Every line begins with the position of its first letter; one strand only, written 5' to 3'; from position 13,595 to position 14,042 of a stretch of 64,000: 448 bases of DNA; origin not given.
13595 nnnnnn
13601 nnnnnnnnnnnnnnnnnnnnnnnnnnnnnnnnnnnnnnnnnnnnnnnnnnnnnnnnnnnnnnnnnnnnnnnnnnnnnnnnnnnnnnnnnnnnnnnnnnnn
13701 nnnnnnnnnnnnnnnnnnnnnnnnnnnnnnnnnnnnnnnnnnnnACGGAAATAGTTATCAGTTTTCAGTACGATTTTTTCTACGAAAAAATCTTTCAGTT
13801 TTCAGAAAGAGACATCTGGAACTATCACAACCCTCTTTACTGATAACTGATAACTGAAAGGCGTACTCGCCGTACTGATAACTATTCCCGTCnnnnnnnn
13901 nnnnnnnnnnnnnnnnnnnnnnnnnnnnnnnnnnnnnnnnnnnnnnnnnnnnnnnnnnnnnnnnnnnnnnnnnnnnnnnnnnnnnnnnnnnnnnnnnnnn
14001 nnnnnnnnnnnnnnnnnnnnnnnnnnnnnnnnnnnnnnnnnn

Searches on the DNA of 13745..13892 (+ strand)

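Call 40: search_dna_similar(query=window:13745-13892:+, collection=plasmids, mode=distant, max_evalue=1, max_rows=25)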
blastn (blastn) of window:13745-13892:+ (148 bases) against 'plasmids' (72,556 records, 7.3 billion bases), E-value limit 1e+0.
Records with a match: 2; places in all: 2; records where one place covers at least 80% of the query: 0.
Best place of each record, by identity: >=99% 1; 80-90% 1.
By first word of the organism name: Mycoplasmopsis 1; Stanieria 1.
By predicted mobility (MOB-suite, as given by PLSDB): non-mobilizable 1; conjugative 1.
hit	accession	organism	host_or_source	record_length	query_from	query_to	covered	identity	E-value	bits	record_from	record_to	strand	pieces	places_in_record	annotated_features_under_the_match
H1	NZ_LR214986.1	Mycoplasmopsis cynos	Dog,lung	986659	33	68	24%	86.5%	4e-1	42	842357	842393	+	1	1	none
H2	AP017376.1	Stanieria sp. NIES-3757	-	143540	94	115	15%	100.0%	4e-1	41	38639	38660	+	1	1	none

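Call 41: get_annotated_region(hit=H2, flank=400)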
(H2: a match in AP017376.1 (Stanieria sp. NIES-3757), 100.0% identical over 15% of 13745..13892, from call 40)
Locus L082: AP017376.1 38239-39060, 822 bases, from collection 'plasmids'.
description: Stanieria sp. NIES-3757 plasmid plasmid1 DNA, complete genome
organism: Stanieria sp. NIES-3757 (NCBI taxid 1807358)
taxonomy: Bacteria; Cyanobacteriota; Cyanophyceae; Pleurocapsales; Dermocarpellaceae; Stanieria; Stanieria sp. NIES-3757
host: -; source: -; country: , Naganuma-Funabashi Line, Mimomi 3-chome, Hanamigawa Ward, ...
typing (MOB-suite, as given by PLSDB): conjugative; replicon rep_cluster_35; relaxase MOBP; mating-pair formation MPF_T
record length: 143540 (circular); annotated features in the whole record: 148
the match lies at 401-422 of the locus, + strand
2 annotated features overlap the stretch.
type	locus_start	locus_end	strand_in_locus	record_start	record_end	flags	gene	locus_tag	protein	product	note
CDS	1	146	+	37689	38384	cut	-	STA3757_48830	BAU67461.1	short-chain dehydrogenase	-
CDS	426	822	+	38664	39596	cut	-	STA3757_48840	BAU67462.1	ATPase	-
